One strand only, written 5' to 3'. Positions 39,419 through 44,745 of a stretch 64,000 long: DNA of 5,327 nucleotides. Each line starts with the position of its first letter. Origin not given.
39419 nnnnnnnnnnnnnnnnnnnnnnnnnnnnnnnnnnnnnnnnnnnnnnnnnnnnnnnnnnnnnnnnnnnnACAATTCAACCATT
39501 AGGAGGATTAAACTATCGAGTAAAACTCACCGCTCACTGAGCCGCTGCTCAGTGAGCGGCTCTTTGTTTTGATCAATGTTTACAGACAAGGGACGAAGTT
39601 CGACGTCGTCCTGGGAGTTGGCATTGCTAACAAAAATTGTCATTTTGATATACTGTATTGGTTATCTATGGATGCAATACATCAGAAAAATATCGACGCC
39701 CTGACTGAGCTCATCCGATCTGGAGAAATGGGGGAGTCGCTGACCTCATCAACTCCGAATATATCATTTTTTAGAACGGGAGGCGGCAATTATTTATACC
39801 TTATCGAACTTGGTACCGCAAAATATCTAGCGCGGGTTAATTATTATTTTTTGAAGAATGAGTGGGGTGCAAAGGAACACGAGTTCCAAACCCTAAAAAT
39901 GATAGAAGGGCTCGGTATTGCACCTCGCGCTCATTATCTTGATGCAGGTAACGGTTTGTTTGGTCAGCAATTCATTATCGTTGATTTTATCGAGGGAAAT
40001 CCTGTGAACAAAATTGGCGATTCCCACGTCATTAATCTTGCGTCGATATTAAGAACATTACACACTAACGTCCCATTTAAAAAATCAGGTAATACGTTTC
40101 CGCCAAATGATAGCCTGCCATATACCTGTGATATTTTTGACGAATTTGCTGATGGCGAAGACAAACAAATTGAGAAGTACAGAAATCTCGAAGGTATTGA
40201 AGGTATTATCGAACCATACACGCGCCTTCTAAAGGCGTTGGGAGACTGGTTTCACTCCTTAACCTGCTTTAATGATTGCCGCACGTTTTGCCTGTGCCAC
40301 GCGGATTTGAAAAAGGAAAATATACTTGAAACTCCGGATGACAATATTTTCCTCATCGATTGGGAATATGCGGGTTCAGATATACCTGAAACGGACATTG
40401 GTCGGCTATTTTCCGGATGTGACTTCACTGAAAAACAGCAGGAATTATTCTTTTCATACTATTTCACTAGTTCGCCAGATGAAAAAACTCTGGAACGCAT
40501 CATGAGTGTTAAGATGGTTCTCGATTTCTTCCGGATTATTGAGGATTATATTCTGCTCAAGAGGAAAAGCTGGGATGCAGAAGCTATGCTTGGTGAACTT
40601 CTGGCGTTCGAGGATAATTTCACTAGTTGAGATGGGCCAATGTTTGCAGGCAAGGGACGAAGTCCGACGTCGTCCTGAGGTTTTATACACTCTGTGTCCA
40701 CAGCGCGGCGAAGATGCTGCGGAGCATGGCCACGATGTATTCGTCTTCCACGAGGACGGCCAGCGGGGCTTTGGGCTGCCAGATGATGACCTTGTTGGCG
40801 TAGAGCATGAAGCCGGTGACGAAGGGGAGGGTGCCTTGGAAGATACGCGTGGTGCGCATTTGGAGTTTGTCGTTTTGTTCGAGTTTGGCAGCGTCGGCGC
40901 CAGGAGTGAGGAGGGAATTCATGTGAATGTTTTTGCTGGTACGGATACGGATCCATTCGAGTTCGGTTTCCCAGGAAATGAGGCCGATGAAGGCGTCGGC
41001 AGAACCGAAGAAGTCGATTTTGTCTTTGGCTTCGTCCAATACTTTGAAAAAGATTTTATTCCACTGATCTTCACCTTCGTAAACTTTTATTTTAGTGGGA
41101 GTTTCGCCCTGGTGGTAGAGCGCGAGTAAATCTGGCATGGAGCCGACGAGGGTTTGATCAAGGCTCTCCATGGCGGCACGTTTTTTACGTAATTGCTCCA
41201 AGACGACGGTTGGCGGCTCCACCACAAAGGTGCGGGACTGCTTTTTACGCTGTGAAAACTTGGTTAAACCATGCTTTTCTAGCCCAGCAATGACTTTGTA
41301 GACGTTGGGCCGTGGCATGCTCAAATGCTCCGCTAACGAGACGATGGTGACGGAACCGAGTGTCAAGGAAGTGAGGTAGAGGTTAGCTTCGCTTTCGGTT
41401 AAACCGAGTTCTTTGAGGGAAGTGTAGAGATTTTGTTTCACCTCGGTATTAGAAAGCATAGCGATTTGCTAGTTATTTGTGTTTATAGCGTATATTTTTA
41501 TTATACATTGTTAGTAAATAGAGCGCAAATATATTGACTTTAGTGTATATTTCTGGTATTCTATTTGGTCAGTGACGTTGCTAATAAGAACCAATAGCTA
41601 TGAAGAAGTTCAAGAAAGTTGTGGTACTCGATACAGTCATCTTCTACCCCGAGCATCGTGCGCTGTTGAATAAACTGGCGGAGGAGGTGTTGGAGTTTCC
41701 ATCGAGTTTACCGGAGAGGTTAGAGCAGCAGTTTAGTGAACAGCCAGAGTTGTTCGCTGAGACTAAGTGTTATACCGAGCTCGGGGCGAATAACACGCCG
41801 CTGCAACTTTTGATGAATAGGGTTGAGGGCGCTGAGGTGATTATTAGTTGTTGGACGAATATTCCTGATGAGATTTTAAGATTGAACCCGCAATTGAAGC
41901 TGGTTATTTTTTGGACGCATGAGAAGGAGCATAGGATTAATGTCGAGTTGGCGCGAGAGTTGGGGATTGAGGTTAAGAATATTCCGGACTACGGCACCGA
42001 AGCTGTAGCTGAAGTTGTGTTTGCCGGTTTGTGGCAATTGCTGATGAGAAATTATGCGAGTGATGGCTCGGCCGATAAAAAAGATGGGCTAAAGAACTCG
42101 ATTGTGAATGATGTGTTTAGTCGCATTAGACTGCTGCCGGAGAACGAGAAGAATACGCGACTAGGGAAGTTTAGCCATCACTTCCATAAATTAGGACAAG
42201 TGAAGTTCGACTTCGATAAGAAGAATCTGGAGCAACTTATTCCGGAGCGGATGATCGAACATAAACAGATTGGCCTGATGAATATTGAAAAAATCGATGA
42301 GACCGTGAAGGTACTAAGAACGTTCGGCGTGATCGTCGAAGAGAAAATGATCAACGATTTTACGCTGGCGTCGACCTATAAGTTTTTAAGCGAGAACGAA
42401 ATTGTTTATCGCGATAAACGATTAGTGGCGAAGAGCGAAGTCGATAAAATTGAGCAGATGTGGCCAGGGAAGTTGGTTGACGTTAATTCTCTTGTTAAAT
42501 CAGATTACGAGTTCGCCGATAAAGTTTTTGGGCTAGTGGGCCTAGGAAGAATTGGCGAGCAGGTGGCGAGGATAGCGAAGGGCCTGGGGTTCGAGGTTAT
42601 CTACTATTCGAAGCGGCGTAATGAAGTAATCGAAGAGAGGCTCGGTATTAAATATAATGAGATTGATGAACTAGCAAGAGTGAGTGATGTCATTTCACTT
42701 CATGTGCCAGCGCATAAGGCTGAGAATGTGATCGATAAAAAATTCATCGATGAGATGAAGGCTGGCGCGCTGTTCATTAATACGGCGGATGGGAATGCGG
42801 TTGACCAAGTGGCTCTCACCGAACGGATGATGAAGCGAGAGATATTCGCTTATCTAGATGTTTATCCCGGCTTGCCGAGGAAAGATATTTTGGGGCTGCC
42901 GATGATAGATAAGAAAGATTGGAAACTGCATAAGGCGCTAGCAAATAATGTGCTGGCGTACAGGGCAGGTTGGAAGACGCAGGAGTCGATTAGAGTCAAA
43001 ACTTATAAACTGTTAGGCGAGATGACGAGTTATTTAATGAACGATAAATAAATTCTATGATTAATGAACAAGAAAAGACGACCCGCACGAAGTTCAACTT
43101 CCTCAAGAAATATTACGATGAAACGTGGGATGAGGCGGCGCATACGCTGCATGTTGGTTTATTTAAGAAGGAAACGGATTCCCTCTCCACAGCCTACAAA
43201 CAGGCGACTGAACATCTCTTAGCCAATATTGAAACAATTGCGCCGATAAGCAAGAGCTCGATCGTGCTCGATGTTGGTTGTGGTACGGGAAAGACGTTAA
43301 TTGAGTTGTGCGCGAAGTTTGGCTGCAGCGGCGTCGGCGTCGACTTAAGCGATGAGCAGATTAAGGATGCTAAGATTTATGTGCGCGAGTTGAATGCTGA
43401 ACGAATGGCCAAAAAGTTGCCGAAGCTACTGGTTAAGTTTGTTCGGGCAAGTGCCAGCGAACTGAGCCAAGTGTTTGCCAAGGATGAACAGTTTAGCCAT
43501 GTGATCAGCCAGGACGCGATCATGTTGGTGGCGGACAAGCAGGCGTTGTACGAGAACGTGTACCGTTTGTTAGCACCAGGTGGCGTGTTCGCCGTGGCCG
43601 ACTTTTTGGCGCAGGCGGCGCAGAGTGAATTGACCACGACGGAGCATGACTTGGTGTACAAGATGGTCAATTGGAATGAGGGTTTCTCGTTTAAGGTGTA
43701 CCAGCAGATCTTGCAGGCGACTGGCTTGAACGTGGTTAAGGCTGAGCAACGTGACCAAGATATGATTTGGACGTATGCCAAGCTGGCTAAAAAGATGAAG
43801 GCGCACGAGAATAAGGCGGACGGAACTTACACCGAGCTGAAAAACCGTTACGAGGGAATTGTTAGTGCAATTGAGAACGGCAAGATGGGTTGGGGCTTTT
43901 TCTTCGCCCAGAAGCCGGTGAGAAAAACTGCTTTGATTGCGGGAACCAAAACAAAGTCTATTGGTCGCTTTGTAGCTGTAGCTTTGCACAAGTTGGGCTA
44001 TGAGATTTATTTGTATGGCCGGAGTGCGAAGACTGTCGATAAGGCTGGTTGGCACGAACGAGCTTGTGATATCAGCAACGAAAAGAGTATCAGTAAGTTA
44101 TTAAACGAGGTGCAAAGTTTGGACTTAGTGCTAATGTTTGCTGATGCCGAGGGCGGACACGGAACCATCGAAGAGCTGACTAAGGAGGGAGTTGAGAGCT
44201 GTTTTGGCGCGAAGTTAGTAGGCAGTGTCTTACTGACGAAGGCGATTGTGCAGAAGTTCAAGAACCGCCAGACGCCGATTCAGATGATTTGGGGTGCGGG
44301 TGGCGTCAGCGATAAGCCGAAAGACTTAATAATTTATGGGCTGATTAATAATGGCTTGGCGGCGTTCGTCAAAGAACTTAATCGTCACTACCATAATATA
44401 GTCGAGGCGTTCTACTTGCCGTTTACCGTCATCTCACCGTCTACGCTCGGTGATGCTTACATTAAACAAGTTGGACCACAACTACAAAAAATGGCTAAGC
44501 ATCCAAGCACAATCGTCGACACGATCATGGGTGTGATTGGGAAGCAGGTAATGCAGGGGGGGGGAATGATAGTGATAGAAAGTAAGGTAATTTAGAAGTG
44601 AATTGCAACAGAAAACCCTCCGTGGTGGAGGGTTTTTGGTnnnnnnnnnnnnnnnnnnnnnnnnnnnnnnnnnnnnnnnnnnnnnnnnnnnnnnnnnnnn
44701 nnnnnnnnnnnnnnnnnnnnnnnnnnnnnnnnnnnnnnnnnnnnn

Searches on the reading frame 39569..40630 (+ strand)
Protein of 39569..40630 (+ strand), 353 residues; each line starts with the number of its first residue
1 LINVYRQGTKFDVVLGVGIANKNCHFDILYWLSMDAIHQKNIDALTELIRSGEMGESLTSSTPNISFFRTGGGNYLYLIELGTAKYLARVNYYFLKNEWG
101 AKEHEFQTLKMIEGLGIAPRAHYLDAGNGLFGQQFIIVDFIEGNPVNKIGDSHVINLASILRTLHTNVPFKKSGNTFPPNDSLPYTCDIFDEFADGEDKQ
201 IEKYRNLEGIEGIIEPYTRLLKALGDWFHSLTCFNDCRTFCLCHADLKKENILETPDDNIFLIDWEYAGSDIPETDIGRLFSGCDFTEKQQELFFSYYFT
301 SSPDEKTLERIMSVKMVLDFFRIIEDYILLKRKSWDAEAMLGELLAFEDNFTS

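Call 3: search_protein_families(library=pfam, proteins=[window:39569-40630:+], max_evalue=0.01)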
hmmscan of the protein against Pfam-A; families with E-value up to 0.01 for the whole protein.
window:39569-40630:+ (353 aa): 2 families
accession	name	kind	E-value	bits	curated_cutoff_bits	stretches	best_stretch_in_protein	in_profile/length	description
PF01633.27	Choline_kinase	-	3.5e-12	46.7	29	1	74-286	10-209/300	Choline/ethanolamine kinase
PF01636.29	APH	-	4.3e-12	46.7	23.2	1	71-299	8-230/239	Phosphotransferase enzyme family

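Call 4: search_protein_families(library=ncbifam, proteins=[window:39569-40630:+], max_evalue=0.01)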
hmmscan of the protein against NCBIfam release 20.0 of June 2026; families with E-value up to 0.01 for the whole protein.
window:39569-40630:+ (353 aa): 8 families
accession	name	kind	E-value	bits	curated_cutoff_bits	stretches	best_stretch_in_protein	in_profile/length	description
NF041256.1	GntI_guanitoxin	equivalog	1.7e-17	63.7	357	1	66-321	19-253/282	guanitoxin biosynthesis pre-guanitoxin N-oxide kinase GntI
TIGR02721.1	ycfN_thiK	equivalog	7.2e-13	48.3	299.45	1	239-302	145-205/256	thiamine kinase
TIGR02906.1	spore_CotS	subfamily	1.9e-07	30.3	172.7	1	219-344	167-297/314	CotS family spore coat protein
NF053880.1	SprCtKinCotIBac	equivalog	0.00019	20.5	550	1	207-324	172-296/328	spore coat kinase CotI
NF038151.1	lanthi_synth_III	equivalog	0.0003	19.3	575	0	243-269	358-384/833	class III lanthionine synthetase LanKC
NF000052.4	APH_9_Ia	exception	0.00076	18.9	680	1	236-310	202-274/330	aminoglycoside O-phosphotransferase APH(9)-Ia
NF002475.0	PRK01723.1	equivalog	0.0013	17.9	142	1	242-274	164-196/241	3-deoxy-D-manno-octulosonic acid kinase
NF007620.0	PRK10271.1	equivalog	0.0018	17.9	206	0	243-270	166-192/274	thiamine kinase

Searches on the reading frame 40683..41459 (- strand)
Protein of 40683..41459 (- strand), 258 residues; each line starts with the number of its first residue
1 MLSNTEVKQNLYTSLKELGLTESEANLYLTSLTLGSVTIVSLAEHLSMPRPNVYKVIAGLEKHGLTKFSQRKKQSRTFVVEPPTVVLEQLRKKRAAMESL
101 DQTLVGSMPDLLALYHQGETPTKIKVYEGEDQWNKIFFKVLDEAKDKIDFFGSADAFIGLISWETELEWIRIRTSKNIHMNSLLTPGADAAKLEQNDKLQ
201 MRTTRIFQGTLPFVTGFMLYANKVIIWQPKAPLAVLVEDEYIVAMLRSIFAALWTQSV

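Call 3: search_protein_families(library=pfam, proteins=[window:40683-41459:-], max_evalue=0.01)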
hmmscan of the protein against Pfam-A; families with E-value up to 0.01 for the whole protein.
window:40683-41459:- (258 aa): 3 families
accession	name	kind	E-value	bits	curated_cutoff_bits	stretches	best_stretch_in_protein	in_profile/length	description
PF01978.25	TrmB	-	1.3e-11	44.6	25.6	1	15-73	1-59/68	Sugar-specific transcriptional regulator TrmB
PF09339.16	HTH_IclR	-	0.0019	18.4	22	1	37-65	19-47/52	IclR helix-turn-helix domain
PF01047.28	MarR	-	0.0034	17.7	24.6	1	34-73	15-54/59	MarR family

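Call 4: search_protein_families(library=ncbifam, proteins=[window:40683-41459:-], max_evalue=0.01)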
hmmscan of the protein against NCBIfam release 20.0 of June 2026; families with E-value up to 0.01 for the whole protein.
window:40683-41459:- (258 aa): 6 families
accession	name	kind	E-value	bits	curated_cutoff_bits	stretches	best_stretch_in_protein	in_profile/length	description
NF047390.1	TransRegTrmBL1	equivalog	1.3e-06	27.7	650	1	10-94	5-87/341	HTH-type sugar sensing transcriptional regulator TrmBL1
NF047392.1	TransRegTrmBHalo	equivalog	5.8e-06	25.5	500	1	6-82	4-79/349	HTH-type sugar sensing transcriptional regulator TrmB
NF041141.1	tran_reg_TrmBL2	equivalog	0.00042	19.9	530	1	19-89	15-83/264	HTH-type transcriptional regulator TrmBL2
NF007339.0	PRK09834.1-1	equivalog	0.00073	18.9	299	1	34-76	36-78/271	DNA-binding transcriptional regulator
NF040851.1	tran_reg_TrmB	equivalog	0.001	18.3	600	1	6-92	2-86/338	HTH-type sugar-sensing transcriptional regulator TrmB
TIGR01884.1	cas_HTH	subfamily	0.0046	16.4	60.2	0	29-74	148-193/202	CRISPR-associated CARF protein Csa3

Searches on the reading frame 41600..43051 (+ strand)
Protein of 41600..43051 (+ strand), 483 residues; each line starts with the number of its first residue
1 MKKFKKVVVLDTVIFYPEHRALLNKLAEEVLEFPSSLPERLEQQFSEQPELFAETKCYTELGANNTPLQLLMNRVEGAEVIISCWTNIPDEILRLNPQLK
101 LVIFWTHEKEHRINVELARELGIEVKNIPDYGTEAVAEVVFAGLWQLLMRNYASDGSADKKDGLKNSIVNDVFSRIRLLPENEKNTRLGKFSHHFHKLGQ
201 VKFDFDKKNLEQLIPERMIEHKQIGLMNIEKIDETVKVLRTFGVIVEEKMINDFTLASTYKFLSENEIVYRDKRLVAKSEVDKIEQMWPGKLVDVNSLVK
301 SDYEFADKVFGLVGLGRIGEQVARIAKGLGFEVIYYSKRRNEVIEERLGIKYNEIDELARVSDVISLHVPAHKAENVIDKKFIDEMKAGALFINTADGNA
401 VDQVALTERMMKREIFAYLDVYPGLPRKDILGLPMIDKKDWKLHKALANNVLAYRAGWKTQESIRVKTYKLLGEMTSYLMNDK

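Call 3: search_protein_families(library=pfam, proteins=[window:41600-43051:+], max_evalue=0.01)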
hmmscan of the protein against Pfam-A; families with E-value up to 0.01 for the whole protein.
window:41600-43051:+ (483 aa): 6 families
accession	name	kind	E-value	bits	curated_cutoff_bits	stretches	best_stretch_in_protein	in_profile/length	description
PF02826.25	2-Hacid_dh_C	-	5.3e-32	111.1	25.1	1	302-426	31-158/178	D-isomer specific 2-hydroxyacid dehydrogenase, NAD binding domain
PF00389.36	2-Hacid_dh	-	1.9e-07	31.2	24.6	1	59-287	26-103/134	D-isomer specific 2-hydroxyacid dehydrogenase, catalytic domain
PF03446.21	NAD_binding_2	-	2.2e-06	28.2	21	1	310-415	2-112/161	NAD binding domain of 6-phosphogluconate dehydrogenase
PF07991.19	KARI_N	-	2.7e-05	24.2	20.6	1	306-399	3-97/165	Acetohydroxy acid isomeroreductase, NADPH-binding domain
PF03807.23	F420_oxidored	-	0.00033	21.6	21.6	1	310-396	2-92/94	NADP oxidoreductase coenzyme F420-dependent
PF01262.27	AlaDh_PNT_C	-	0.00041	20.3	23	1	313-396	34-129/214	Alanine dehydrogenase/PNT, C-terminal domain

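Call 74: search_protein_families(library=ncbifam, proteins=[window:41600-43051:+], max_evalue=0.00001)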
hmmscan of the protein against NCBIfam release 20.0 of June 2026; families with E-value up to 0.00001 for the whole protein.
window:41600-43051:+ (483 aa): 21 families
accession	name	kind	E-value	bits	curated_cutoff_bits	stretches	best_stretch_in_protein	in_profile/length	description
NF009714.1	PRK13243.1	equivalog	8.5e-35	120.6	455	1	210-422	62-267/332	glyoxylate reductase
NF006263.0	PRK08410.1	equivalog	2.9e-33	115.6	389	2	304-426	142-262/311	D-2-hydroxyacid dehydrogenase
NF005387.0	PRK06932.1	equivalog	1.1e-28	100.2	492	2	297-479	134-310/314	2-hydroxyacid dehydrogenase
NF008759.0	PRK11790.1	equivalog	5.9e-28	97.7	404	1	300-428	145-273/410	phosphoglycerate dehydrogenase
NF005069.0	PRK06487.1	equivalog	2e-27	96.1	448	2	304-415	148-255/320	2-hydroxyacid dehydrogenase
TIGR01327.1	PGDH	equivalog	1.1e-26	93.8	454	1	304-428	135-262/525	phosphoglycerate dehydrogenase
NF005750.0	PRK07574.1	equivalog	1.3e-23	83.7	329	1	294-418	179-306/386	NAD-dependent formate dehydrogenase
NF001309.0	PRK00257.1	equivalog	3.1e-20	72.5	434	1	303-428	112-240/379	4-phosphoerythronate dehydrogenase PdxB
NF000492.1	vanH_gen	exception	3.3e-19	69.1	540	1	304-421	138-251/312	D-lactate dehydrogenase VanH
NF011938.0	PRK15409.1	equivalog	2e-18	66.5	492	1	306-422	144-263/324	glyoxylate/hydroxypyruvate reductase GhrB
NF006374.0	PRK08605.1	subfamily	9.7e-17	61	356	1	310-415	149-255/332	D-lactate dehydrogenase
NF000128.1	vanH-Sc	exception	7e-15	55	650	1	303-410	157-259/337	D-lactate dehydrogenase VanH-Sc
NF000371.1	vanH_Agroup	exception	2.6e-14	53.1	700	1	306-411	145-245/322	VanH-A/VanH-Pt family D-lactate dehydrogenase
NF009127.0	PRK12480.1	equivalog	3e-14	52.7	579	1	311-410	150-248/330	D-lactate dehydrogenase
NF000151.1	vanH-Ac1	exception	8.5e-13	48.3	750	1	303-409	173-274/351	D-lactate dehydrogenase VanH-Ac1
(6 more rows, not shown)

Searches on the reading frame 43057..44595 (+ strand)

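Call 3: search_protein_families(library=pfam, proteins=[window:43057-44595:+], max_evalue=0.01)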
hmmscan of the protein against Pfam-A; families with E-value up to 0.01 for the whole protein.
window:43057-44595:+ (512 aa): 15 families
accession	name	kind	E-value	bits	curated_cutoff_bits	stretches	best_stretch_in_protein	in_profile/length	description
PF13847.12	Methyltransf_31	-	2.5e-19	69.8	27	1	65-199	2-128/145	Methyltransferase domain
PF13649.12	Methyltransf_25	-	1.4e-15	58.2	27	1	70-176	1-97/97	Methyltransferase domain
PF08241.18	Methyltransf_11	-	1.6e-15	57.9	21.2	1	71-179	1-94/95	Methyltransferase domain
PF13489.12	Methyltransf_23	-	8.1e-15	55.4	27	1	51-228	6-163/164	Methyltransferase domain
PF08242.18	Methyltransf_12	-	7.1e-12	46.3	30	1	71-178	1-98/98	Methyltransferase domain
PF02353.26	CMAS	-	1.1e-10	41.8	27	1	15-260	16-246/273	Mycolic acid cyclopropane synthetase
PF00106.31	adh_short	-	3.3e-07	30.4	26.6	1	290-405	1-127/195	short chain dehydrogenase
PF01209.24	Ubie_methyltran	-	4.3e-07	29.9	20.1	1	62-183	43-154/233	ubiE/COQ5 methyltransferase family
PF13561.12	adh_short_C2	-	5.9e-06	26.5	27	1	299-444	5-160/236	Enoyl-(Acyl carrier protein) reductase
PF08123.19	DOT1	-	0.00041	20.4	23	1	46-159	22-129/205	Histone methylation protein DOT1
PF01728.25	FtsJ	-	0.0011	19.4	24.1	1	63-194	18-150/181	FtsJ-like methyltransferase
PF03291.22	mRNA_G-N7_MeTrfase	-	0.0011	18.6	26.6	1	67-178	62-178/315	mRNA (guanine-N(7))-methyltransferase domain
PF07021.18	MetW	-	0.0013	18.8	21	1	64-104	11-51/193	Methionine biosynthesis protein MetW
PF01135.25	PCMT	-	0.0077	16.5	20.3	0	50-117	57-126/210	Protein-L-isoaspartate(D-aspartate) O-methyltransferase (PCMT)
PF08659.16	KR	-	0.0088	16.4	22.6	0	333-399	56-125/180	KR domain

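Call 74: search_protein_families(library=ncbifam, proteins=[window:43057-44595:+], max_evalue=0.00001)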
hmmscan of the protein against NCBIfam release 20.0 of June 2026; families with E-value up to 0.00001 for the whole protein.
window:43057-44595:+ (512 aa): 25 families
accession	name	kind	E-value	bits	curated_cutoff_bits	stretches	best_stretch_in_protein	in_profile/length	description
NF041675.1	sarc_dimgly_tmase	equivalog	9.9e-19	68.3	550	1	18-286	23-277/278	sarcosine/dimethylglycine N-methyltransferase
NF045667.1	MTase_DVU1556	equivalog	1.2e-18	67.4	155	1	60-279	16-207/213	DVU_1556 family methyltransferase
NF040539.1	AST_met_ArsM_2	exception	1.6e-18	67.5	240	1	34-274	30-251/262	putative arsinothricin biosynthesis methyltransferase ArsM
NF041537.1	ArsM_AhpD_UU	exception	1.4e-13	50.4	510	1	60-187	70-187/345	arsenite methyltransferase/AhpD domain selenoprotein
NF041536.1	ArsM_DUF2284_UU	exception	1.4e-13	50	575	1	60-189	70-189/459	arsenite methyltransferase/DUF2284 domain selenoprotein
NF008823.0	PRK11873.1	subfamily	1.1e-12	48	263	1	59-254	70-254/272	arsenite methyltransferase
NF043040.1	corrin_prot_MT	hypoth_equivalog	2.1e-10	40.4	180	1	66-184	41-151/216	corrinoid protein-associated methyltransferase CpaM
NF047649.1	MTase_UXPK_star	exception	1.9e-09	37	460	1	60-188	71-189/283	methyltransferase/UXPK-star double selenoprotein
TIGR02072.1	BioC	equivalog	2.9e-09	37.1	184.95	1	47-244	16-189/244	malonyl-ACP O-methyltransferase BioC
TIGR01983.1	UbiG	equivalog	2.1e-08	33.8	102.95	1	66-181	49-152/228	bifunctional 2-polyprenyl-6-hydroxyphenol methylase/3-demethylubiquinol 3-O-methyltransferase UbiG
NF005449.0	PRK07041.1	equivalog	2.9e-08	33.9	257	1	292-441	10-161/240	SDR family oxidoreductase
NF001244.0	PRK00216.1-5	equivalog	3e-08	33.2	216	1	66-188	48-161/236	bifunctional demethylmenaquinone methyltransferase/2-methoxy-6-polyprenyl-1,4-benzoquinol methylase UbiE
NF006073.0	PRK08219.1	equivalog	6.5e-08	32.6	218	1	289-441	3-156/227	SDR family oxidoreductase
NF041820.1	daptide_MTase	equivalog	7.1e-08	32.2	175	1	67-227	37-184/243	daptide-type RiPP biosynthesis methyltransferase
TIGR01934.1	MenG_MenH_UbiE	subfamily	1.5e-07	31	158.35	1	65-188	38-149/223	ubiquinone/menaquinone biosynthesis methyltransferase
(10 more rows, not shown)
